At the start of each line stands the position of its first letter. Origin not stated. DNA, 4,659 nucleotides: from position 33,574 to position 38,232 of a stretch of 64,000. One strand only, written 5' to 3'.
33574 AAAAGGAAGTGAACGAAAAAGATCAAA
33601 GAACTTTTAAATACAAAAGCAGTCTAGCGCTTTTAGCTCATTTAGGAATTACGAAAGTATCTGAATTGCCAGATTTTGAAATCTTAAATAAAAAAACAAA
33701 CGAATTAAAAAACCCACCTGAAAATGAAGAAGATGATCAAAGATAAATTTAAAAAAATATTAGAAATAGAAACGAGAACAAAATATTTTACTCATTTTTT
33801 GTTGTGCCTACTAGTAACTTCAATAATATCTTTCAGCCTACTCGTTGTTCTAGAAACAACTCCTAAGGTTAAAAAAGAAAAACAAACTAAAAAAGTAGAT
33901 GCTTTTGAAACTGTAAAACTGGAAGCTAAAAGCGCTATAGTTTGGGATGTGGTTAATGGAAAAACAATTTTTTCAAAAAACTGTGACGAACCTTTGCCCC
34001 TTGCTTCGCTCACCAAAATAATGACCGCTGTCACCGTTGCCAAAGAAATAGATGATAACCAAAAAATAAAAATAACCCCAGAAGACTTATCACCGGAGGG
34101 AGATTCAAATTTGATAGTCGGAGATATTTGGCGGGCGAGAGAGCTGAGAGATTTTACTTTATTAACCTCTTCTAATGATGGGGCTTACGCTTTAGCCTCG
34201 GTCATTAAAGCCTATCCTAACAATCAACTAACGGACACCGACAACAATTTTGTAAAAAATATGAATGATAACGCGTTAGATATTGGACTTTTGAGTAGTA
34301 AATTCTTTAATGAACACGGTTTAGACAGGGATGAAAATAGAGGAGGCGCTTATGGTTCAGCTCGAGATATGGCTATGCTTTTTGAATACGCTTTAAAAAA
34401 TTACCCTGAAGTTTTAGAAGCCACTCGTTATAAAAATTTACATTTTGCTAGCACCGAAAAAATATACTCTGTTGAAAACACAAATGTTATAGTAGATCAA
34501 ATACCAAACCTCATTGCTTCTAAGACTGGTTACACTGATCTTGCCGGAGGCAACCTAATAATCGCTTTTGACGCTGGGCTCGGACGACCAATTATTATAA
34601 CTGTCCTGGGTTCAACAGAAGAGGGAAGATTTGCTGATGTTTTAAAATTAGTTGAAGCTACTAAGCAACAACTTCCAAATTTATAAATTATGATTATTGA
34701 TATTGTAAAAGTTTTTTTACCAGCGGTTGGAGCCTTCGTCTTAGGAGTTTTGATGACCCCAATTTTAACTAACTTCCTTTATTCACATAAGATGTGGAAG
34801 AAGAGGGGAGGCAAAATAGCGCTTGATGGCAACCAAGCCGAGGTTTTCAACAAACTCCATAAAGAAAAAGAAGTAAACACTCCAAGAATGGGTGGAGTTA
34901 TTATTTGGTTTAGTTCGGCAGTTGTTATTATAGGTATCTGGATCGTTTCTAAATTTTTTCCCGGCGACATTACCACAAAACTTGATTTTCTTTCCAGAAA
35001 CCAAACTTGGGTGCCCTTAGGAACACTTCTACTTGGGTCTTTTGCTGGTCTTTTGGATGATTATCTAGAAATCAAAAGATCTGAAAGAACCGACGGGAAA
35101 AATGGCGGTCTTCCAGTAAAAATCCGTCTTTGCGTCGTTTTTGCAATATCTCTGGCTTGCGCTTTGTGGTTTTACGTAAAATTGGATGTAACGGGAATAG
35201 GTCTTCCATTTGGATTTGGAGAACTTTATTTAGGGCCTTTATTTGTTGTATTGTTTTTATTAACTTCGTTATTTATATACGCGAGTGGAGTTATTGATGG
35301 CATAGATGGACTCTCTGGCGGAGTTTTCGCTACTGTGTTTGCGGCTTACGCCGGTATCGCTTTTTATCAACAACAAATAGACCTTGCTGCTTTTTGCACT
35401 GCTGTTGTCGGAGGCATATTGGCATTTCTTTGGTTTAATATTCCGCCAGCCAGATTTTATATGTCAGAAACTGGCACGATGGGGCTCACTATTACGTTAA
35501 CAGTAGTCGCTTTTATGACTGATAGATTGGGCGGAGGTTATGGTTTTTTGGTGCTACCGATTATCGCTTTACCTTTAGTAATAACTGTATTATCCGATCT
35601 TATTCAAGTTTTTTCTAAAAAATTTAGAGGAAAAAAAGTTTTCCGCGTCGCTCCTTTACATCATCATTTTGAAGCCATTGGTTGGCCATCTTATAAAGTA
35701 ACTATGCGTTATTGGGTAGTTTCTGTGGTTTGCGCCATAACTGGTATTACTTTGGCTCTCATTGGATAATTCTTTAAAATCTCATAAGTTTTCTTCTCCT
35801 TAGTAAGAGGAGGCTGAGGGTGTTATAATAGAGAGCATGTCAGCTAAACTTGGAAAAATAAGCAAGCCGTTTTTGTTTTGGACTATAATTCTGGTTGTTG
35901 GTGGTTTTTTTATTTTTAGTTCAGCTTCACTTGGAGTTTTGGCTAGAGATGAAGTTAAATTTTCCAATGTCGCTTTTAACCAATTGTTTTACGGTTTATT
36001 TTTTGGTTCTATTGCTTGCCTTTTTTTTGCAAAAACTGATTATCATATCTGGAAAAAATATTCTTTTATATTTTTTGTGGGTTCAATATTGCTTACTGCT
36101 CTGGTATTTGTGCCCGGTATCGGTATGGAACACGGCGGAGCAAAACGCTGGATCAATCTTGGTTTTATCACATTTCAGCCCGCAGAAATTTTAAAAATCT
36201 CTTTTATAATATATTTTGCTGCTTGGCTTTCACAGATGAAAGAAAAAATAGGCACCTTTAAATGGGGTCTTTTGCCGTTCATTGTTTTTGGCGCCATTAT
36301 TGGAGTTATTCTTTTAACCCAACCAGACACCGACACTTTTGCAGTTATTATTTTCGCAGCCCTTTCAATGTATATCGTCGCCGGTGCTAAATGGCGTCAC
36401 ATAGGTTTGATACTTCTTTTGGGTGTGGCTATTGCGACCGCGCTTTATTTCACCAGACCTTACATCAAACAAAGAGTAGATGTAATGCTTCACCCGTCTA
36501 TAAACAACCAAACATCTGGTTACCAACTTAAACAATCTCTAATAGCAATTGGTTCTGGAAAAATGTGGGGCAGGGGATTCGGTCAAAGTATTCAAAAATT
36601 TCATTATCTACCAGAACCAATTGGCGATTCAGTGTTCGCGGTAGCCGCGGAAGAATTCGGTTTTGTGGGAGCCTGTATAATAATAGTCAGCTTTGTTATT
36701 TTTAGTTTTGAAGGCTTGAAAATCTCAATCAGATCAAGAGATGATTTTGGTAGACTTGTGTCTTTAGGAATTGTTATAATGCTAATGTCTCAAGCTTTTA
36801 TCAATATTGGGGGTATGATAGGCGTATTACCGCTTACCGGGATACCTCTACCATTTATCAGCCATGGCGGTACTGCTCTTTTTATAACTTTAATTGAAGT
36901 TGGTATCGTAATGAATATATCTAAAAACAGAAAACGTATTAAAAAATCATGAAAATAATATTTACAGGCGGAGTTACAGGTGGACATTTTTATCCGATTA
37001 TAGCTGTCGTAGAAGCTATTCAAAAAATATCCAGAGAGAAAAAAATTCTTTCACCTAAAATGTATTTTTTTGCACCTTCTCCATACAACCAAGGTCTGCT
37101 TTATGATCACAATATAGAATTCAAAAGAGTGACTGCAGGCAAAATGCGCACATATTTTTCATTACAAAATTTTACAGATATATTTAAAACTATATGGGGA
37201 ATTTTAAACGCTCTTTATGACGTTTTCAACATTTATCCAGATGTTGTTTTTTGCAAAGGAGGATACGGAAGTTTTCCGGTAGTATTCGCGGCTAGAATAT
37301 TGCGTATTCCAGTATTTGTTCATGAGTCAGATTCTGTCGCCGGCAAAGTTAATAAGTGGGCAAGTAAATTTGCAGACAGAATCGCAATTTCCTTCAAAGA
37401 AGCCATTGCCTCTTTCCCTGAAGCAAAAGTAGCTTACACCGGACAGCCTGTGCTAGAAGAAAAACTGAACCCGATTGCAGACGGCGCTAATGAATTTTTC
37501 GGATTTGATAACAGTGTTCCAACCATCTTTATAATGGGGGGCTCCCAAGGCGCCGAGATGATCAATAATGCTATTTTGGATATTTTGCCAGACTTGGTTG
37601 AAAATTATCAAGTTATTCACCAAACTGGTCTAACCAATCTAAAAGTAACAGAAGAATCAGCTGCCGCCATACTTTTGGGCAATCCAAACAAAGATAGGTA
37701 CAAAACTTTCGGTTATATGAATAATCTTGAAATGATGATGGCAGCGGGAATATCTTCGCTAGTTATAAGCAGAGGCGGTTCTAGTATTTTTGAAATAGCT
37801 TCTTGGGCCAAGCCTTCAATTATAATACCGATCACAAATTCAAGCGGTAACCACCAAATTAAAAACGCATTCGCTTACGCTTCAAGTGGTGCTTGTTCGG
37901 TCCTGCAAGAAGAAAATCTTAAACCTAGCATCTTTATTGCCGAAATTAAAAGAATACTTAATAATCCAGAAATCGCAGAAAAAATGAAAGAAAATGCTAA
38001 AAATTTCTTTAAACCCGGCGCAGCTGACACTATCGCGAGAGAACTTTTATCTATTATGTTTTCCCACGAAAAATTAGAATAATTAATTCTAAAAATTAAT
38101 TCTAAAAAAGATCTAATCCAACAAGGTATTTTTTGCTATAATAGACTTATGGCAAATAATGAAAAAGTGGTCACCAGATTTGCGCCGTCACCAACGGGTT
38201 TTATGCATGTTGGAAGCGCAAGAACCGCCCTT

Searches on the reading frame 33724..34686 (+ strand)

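Call 61: search_protein_families(library=pfam, proteins=[window:33724-34686:+], max_evalue=0.0001)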
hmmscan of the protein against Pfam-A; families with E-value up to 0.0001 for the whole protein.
window:33724-34686:+ (320 aa): 1 family
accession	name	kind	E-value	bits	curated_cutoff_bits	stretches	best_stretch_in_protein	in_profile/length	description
PF00768.25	Peptidase_S11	-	3.1e-38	132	27.6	1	63-297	7-237/239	D-alanyl-D-alanine carboxypeptidase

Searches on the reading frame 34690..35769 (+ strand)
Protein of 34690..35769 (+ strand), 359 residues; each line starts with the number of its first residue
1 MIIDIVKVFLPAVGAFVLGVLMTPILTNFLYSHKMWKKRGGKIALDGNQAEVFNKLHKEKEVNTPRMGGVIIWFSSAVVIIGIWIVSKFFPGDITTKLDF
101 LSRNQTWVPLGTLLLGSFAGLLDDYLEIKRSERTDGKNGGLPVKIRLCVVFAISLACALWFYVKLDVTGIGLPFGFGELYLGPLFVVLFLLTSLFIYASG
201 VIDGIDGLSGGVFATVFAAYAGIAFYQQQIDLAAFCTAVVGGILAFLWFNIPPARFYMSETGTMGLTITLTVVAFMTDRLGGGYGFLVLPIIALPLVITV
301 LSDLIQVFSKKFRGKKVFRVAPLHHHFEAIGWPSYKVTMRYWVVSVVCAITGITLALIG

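Call 61: search_protein_families(library=pfam, proteins=[window:34690-35769:+], max_evalue=0.0001)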
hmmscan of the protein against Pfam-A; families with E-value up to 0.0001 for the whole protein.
window:34690-35769:+ (359 aa): 1 family
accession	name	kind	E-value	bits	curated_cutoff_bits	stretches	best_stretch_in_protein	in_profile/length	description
PF00953.26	Glycos_transf_4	-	2.3e-22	80.1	27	1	109-276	4-158/160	Glycosyl transferase family 4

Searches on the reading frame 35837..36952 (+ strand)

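Call 61: search_protein_families(library=pfam, proteins=[window:35837-36952:+], max_evalue=0.0001)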
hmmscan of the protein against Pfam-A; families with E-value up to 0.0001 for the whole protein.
window:35837-36952:+ (371 aa): 1 family
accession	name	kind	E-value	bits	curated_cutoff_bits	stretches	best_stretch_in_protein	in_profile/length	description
PF01098.24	FTSW_RODA_SPOVE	-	2.9e-92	309.9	26.4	1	14-366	7-355/356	Cell cycle protein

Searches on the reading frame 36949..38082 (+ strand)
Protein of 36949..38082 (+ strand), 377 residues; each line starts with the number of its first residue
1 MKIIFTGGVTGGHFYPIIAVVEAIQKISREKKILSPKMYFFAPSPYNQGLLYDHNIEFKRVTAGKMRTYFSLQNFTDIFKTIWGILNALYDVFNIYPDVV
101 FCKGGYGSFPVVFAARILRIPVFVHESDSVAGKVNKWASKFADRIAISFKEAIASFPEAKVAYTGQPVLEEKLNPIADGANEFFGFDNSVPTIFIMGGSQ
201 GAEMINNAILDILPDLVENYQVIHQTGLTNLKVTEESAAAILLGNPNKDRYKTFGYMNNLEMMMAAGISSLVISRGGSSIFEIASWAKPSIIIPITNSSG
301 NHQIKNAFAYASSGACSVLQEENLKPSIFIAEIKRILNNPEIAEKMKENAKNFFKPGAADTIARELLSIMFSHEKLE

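Call 61: search_protein_families(library=pfam, proteins=[window:36949-38082:+], max_evalue=0.0001)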
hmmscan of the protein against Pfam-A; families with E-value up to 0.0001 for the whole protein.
window:36949-38082:+ (377 aa): 2 families
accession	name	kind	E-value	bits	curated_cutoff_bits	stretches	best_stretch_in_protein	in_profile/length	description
PF04101.22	Glyco_tran_28_C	-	7e-32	111.2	22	1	192-357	1-162/166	Glycosyltransferase family 28 C-terminal domain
PF03033.26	Glyco_transf_28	-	1.1e-27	97.3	26.2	1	3-147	1-139/139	Glycosyltransferase family 28 N-terminal domain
